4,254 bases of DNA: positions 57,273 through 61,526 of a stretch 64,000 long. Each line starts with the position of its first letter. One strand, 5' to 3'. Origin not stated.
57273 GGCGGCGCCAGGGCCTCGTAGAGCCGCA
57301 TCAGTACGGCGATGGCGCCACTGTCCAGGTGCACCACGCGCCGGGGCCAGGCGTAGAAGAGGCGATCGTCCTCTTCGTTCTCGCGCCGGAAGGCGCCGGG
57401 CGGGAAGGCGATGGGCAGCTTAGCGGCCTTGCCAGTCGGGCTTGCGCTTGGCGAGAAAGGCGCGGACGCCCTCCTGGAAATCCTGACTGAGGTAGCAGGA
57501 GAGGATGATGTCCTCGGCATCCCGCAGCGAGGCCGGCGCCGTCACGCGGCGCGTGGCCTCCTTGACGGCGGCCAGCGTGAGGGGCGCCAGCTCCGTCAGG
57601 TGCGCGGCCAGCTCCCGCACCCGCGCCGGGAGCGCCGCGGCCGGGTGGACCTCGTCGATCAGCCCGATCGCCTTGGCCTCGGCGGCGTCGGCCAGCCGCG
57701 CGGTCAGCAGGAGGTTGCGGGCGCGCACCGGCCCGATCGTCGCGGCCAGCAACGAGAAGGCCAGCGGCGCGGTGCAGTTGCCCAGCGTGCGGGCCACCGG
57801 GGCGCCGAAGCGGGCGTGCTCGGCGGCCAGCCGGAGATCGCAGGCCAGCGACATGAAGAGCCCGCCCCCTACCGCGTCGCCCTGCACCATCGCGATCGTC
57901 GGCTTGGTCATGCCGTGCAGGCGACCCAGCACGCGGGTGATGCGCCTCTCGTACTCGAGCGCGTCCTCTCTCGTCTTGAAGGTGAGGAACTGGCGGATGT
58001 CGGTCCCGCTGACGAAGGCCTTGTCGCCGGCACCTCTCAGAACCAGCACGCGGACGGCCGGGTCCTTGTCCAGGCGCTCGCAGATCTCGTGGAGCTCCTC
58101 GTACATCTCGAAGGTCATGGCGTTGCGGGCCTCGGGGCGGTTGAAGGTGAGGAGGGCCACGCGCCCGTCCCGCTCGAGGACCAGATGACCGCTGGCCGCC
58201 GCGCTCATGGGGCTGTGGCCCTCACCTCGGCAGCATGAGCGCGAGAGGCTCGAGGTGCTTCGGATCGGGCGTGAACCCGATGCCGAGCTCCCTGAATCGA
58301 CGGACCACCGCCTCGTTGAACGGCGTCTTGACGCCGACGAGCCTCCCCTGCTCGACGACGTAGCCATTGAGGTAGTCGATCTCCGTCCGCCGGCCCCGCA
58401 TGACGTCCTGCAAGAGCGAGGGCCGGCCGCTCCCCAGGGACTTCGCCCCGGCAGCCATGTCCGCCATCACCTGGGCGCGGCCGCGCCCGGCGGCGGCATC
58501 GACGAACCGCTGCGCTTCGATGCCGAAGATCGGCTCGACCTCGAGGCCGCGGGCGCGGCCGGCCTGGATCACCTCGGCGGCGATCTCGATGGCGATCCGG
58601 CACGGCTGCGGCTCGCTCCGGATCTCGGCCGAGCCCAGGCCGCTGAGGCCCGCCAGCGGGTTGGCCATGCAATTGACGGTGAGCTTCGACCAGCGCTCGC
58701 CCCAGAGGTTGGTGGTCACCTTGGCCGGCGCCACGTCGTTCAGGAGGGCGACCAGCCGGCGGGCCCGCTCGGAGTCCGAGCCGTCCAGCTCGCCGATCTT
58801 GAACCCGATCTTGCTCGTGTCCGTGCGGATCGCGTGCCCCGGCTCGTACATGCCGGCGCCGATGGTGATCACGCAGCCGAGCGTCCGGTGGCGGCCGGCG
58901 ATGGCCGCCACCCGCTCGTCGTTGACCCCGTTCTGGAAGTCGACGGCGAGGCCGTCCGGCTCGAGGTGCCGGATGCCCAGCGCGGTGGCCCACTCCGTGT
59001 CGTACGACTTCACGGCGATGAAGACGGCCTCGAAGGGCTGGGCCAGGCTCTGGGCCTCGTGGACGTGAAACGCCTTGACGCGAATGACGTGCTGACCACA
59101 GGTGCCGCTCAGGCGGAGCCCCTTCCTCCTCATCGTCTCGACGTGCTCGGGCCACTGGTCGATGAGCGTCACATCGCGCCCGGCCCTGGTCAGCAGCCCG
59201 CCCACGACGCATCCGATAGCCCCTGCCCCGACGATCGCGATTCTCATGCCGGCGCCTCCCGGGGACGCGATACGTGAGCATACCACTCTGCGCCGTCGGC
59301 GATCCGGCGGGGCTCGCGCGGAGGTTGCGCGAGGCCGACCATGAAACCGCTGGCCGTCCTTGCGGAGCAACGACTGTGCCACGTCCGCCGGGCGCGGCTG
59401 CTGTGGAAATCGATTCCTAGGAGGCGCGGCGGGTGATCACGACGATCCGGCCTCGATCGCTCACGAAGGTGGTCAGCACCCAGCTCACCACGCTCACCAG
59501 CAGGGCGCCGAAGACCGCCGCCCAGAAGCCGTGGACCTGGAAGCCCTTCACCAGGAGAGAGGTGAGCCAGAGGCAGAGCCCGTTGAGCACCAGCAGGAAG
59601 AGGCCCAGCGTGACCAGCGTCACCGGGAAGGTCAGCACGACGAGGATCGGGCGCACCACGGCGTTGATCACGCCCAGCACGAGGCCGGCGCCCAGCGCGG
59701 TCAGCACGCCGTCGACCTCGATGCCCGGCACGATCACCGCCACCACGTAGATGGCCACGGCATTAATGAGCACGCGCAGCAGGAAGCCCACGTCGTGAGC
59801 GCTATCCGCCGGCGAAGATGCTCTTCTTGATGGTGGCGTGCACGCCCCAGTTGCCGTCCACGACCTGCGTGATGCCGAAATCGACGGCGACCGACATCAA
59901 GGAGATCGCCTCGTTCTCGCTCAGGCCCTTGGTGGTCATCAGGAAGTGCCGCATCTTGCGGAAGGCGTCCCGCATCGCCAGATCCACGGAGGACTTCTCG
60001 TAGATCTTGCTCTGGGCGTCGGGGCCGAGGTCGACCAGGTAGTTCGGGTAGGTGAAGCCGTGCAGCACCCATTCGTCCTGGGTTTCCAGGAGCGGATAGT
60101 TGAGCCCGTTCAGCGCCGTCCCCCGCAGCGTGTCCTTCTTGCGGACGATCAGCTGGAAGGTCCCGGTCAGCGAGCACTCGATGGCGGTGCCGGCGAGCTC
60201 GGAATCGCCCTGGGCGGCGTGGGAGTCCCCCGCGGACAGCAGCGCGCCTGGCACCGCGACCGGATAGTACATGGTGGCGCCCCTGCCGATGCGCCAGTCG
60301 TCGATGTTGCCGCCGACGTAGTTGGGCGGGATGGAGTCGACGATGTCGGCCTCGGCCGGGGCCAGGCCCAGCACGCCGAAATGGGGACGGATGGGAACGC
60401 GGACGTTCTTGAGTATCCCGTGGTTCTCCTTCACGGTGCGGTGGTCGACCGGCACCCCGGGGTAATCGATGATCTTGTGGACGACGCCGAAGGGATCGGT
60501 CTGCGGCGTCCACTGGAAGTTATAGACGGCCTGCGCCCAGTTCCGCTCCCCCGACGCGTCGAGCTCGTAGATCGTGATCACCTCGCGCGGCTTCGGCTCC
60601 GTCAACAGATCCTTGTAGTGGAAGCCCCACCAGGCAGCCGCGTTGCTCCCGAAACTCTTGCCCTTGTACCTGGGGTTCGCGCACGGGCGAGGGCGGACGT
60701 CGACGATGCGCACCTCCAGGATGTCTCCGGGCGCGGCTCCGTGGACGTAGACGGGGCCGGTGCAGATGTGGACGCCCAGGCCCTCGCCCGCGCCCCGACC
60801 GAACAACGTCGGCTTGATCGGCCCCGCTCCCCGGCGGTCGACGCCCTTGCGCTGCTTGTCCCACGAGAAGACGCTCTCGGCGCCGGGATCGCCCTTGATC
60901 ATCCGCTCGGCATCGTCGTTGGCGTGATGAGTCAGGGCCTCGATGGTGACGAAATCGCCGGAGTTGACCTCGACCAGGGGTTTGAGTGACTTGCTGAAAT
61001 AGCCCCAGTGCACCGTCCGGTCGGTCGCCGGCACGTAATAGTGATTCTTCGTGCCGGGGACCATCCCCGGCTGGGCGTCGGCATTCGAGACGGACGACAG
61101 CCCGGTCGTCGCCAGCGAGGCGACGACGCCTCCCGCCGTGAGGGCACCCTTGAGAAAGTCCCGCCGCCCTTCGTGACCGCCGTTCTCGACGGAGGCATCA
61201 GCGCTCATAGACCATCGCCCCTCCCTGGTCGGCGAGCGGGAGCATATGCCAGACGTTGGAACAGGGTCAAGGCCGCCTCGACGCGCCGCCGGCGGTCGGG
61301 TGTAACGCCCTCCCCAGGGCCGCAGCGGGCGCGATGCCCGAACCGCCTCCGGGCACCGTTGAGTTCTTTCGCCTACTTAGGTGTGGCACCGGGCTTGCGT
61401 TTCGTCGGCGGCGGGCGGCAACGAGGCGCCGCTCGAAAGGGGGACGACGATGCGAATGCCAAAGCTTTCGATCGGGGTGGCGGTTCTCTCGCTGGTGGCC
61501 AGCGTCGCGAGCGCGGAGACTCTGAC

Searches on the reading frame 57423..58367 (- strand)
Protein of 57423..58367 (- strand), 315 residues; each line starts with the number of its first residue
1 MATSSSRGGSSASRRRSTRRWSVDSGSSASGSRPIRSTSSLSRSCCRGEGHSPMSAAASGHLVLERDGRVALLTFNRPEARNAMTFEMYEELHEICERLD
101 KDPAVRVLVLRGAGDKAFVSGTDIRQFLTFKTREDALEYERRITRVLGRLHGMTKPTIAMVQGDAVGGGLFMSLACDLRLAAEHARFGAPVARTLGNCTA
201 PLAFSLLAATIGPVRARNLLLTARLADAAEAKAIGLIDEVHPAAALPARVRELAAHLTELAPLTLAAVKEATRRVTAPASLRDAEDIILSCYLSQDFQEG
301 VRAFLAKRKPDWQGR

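Call 55: search_protein_families(library=pfam, proteins=[window:57423-58367:-], max_evalue=0.001)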
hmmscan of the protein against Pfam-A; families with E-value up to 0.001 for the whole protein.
window:57423-58367:- (315 aa): 2 families
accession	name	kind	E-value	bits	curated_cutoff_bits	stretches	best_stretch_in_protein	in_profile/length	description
PF00378.25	ECH_1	-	3e-51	174.6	27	1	67-314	3-250/251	Enoyl-CoA hydratase/isomerase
PF16113.10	ECH_2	-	2.7e-30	106.4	27.2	1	71-258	2-189/335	Enoyl-CoA hydratase/isomerase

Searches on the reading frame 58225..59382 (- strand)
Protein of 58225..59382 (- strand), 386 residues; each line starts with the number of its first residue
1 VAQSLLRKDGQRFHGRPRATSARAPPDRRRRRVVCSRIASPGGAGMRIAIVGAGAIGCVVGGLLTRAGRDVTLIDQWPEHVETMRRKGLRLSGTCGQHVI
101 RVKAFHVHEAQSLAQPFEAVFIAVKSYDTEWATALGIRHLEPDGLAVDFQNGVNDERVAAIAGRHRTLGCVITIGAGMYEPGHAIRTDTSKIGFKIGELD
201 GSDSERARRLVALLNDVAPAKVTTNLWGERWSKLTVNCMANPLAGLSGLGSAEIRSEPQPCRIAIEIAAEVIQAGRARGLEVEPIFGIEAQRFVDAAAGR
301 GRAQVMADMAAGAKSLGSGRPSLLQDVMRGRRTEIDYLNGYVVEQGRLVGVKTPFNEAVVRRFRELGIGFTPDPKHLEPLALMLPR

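Call 55: search_protein_families(library=pfam, proteins=[window:58225-59382:-], max_evalue=0.001)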
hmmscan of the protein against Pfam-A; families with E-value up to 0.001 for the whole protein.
window:58225-59382:- (386 aa): 8 families
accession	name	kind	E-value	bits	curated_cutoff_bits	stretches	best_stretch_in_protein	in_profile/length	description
PF02558.23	ApbA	-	6.8e-30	104.1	22.2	1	48-198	1-147/150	Ketopantoate reductase PanE/ApbA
PF08546.17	ApbA_C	-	1.8e-24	86.9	22.7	1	225-365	1-123/125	Ketopantoate reductase PanE/ApbA C terminal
PF03721.20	UDPG_MGDP_dh_N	-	1.1e-05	25.5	27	1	46-124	1-84/187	UDP-glucose/GDP-mannose dehydrogenase family, NAD binding domain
PF00070.33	Pyr_redox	-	2.2e-05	25.3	22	1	47-76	1-30/82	Pyridine nucleotide-disulphide oxidoreductase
PF02254.24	TrkA_N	-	4.3e-05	24.2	23.8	1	48-90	1-43/116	TrkA-N domain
PF07992.20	Pyr_redox_2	-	4.9e-05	23.3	26.1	1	46-84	143-181/291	Pyridine nucleotide-disulphide oxidoreductase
PF01494.25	FAD_binding_3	-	6.4e-05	22.8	22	1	48-88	4-44/349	FAD binding domain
PF03807.23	F420_oxidored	-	0.00076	20.5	21.6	0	47-151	1-93/94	NADP oxidoreductase coenzyme F420-dependent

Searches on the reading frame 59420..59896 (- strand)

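Call 55: search_protein_families(library=pfam, proteins=[window:59420-59896:-], max_evalue=0.001)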
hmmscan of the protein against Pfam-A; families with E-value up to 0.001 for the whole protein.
window:59420-59896:- (159 aa): 1 family
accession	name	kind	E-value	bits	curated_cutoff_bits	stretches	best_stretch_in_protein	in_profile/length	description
PF04020.18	Phage_holin_4_2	-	2.9e-35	121.5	28.8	1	37-140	2-105/105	Mycobacterial 4 TMS phage holin, superfamily IV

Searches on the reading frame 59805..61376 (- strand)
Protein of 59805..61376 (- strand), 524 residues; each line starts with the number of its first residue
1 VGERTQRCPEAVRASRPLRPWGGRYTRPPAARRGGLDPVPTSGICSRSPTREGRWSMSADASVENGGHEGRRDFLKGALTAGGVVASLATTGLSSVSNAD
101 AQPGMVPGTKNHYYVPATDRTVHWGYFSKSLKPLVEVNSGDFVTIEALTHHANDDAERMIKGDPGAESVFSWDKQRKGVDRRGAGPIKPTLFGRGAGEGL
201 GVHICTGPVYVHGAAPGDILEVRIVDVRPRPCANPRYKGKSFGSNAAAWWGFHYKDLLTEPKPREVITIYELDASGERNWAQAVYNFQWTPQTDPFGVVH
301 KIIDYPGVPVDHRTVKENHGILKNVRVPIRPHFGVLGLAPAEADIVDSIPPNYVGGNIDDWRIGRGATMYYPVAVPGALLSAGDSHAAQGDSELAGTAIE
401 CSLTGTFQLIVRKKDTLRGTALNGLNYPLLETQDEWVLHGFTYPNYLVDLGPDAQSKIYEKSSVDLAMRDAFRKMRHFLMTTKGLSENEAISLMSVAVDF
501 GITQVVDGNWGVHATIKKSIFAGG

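Call 55: search_protein_families(library=pfam, proteins=[window:59805-61376:-], max_evalue=0.001)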
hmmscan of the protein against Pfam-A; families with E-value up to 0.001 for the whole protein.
window:59805-61376:- (524 aa): 1 family
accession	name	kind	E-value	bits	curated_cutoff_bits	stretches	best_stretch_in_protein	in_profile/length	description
PF03069.20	FmdA_AmdA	-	6.4e-30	104.7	27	2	348-508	203-357/373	Acetamidase/Formamidase family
